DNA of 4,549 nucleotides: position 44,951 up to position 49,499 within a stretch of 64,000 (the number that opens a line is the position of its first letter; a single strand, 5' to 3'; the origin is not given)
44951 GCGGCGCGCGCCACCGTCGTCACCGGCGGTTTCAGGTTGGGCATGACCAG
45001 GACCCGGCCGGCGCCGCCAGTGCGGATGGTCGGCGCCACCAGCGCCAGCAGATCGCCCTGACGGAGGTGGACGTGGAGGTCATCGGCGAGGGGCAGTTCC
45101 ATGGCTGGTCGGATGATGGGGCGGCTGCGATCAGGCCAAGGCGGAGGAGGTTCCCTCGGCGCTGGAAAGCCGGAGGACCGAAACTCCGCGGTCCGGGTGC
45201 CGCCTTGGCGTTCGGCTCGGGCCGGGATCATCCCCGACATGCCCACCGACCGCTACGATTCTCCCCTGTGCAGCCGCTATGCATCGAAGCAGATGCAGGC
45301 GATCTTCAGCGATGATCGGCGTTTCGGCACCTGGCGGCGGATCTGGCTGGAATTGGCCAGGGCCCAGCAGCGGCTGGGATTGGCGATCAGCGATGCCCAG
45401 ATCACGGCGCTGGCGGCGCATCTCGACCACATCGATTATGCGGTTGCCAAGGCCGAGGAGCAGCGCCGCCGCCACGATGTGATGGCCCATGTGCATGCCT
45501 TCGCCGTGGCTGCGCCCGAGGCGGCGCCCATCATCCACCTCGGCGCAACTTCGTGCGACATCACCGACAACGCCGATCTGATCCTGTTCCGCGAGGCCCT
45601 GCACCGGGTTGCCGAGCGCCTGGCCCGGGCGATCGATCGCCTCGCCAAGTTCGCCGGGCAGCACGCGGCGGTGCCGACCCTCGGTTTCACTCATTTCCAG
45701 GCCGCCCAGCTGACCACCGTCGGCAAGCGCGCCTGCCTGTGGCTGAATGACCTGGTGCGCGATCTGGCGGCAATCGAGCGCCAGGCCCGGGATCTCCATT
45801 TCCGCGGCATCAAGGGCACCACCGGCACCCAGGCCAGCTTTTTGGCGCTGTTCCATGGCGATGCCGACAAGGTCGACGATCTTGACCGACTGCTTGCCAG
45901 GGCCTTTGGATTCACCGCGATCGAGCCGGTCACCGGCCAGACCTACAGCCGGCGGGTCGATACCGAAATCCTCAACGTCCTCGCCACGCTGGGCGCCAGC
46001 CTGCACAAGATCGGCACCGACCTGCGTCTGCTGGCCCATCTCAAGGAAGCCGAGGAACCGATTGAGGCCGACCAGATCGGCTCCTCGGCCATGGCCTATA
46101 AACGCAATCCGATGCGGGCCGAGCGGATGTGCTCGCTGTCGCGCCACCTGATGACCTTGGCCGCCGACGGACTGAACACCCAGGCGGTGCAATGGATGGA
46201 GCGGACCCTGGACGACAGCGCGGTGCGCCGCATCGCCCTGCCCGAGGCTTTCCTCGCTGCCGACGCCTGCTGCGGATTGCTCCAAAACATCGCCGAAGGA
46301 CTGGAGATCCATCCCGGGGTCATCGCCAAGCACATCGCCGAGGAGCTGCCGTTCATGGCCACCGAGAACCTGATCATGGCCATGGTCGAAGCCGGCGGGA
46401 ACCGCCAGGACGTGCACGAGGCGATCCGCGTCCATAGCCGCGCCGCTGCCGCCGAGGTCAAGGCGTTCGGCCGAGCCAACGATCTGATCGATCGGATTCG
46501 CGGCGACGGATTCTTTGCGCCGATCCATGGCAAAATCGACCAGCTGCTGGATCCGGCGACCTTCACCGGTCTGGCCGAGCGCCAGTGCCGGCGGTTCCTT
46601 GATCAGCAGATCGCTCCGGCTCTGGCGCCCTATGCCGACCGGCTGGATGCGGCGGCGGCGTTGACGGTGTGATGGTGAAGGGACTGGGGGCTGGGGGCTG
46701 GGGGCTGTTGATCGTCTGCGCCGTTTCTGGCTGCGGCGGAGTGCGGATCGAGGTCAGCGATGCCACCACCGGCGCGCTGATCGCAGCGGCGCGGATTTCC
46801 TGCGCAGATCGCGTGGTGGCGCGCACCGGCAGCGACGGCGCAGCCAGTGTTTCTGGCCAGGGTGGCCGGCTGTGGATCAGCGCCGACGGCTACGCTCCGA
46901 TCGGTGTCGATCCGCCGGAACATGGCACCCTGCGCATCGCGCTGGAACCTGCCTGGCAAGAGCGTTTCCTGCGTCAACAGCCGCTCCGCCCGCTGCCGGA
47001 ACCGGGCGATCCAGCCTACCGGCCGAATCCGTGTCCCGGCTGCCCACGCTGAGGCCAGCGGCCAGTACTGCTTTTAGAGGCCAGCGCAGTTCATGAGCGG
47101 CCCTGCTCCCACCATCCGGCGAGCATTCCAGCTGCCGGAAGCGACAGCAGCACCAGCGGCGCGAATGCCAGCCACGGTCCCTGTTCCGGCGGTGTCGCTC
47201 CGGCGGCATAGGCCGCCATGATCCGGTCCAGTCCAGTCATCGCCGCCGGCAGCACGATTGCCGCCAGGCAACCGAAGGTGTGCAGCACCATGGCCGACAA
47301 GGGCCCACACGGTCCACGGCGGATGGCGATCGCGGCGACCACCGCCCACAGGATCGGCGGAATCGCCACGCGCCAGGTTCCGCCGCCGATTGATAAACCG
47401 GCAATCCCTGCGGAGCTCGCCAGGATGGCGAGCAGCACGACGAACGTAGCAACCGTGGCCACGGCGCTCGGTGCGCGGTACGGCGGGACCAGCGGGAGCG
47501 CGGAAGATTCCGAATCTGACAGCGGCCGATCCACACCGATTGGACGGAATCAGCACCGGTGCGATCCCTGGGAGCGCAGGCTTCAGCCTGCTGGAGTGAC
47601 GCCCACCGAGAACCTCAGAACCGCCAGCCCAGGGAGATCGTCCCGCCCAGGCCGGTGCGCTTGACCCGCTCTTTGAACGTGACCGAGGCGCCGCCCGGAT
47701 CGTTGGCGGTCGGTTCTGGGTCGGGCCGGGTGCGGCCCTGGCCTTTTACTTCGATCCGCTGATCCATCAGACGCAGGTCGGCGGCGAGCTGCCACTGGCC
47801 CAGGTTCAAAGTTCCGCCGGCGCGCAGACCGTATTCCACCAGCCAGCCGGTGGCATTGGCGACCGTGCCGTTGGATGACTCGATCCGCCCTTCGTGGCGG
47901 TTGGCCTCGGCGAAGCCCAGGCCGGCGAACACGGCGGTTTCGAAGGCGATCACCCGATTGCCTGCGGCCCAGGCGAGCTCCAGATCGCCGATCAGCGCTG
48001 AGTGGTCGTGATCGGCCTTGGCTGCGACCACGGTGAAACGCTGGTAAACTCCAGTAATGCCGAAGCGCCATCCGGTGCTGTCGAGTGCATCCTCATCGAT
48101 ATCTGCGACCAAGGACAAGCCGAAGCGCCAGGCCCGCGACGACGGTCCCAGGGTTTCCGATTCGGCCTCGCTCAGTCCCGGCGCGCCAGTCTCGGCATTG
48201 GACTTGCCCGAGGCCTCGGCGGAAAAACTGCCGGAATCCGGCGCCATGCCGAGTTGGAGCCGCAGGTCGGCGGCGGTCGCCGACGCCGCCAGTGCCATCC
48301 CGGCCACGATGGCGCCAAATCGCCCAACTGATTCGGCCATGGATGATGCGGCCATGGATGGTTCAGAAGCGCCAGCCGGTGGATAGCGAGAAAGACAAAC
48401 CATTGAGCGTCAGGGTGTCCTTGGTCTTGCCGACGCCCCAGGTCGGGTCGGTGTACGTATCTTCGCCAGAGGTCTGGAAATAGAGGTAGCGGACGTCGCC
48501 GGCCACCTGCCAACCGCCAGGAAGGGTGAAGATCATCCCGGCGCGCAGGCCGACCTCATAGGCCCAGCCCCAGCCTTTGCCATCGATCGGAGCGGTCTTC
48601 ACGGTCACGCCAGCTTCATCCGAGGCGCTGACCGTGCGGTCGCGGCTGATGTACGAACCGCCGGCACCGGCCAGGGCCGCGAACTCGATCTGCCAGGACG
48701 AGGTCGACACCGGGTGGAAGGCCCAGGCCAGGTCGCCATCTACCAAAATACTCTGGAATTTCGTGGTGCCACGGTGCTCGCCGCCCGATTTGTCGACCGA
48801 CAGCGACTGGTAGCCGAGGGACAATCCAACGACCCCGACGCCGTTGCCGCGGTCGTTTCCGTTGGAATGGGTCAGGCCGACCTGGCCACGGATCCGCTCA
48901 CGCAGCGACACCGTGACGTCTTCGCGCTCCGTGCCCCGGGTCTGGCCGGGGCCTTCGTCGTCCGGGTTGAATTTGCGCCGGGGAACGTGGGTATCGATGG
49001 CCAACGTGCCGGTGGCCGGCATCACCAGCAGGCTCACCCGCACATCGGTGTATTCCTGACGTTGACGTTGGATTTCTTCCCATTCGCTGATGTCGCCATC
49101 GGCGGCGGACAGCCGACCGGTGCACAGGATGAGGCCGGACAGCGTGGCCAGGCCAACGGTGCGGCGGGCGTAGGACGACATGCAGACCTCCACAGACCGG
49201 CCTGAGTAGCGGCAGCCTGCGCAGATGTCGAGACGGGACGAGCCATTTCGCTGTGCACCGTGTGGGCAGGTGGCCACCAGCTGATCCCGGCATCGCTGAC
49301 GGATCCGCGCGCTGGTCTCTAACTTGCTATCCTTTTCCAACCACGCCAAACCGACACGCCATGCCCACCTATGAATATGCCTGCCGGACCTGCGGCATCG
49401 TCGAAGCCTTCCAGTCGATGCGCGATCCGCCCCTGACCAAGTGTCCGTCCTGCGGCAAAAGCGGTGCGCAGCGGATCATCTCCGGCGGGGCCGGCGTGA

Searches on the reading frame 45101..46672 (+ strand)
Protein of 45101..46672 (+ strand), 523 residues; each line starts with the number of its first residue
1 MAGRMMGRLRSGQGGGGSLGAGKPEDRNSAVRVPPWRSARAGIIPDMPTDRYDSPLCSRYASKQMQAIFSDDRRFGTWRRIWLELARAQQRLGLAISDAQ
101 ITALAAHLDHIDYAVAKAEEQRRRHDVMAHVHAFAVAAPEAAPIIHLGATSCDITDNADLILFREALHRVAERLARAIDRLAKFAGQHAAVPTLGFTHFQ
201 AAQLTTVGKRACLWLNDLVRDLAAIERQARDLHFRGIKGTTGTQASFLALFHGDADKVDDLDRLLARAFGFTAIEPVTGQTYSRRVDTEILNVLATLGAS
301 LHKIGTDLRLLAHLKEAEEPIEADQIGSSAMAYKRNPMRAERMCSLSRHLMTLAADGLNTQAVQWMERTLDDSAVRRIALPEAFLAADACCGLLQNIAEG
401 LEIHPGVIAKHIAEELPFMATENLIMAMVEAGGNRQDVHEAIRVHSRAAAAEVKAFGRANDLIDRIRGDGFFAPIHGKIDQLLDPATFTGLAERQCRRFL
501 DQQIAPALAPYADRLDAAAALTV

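Call 59: search_protein_families(library=pfam, proteins=[window:45101-46672:+], max_evalue=0.001)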
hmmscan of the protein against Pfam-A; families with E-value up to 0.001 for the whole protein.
window:45101-46672:+ (523 aa): 2 families
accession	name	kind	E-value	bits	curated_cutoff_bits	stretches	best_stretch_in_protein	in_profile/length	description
PF00206.25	Lyase_1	-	4.6e-22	79.3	27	1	125-348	88-308/312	Lyase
PF10397.14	ADSL_C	-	3.2e-20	72.7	32.7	1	417-499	1-79/79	Adenylosuccinate lyase C-terminus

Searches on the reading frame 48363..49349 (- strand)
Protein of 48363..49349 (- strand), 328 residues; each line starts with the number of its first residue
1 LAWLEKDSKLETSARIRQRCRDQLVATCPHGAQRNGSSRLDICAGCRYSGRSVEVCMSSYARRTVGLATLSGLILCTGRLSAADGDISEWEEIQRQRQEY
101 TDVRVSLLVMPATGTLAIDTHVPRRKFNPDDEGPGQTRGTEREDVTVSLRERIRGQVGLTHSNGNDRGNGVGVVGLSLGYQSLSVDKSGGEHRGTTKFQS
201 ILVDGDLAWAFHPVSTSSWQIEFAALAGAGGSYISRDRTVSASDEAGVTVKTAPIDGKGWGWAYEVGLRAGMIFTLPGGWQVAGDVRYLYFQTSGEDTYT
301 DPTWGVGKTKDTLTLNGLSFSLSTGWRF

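Call 59: search_protein_families(library=pfam, proteins=[window:48363-49349:-], max_evalue=0.001)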
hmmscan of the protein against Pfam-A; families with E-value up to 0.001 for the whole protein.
window:48363-49349:- (328 aa): 1 family
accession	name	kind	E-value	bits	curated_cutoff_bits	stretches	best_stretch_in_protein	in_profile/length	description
PF13505.12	OMP_b-brl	-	8.4e-05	23.2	28.7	1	173-307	57-170/175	Outer membrane protein beta-barrel domain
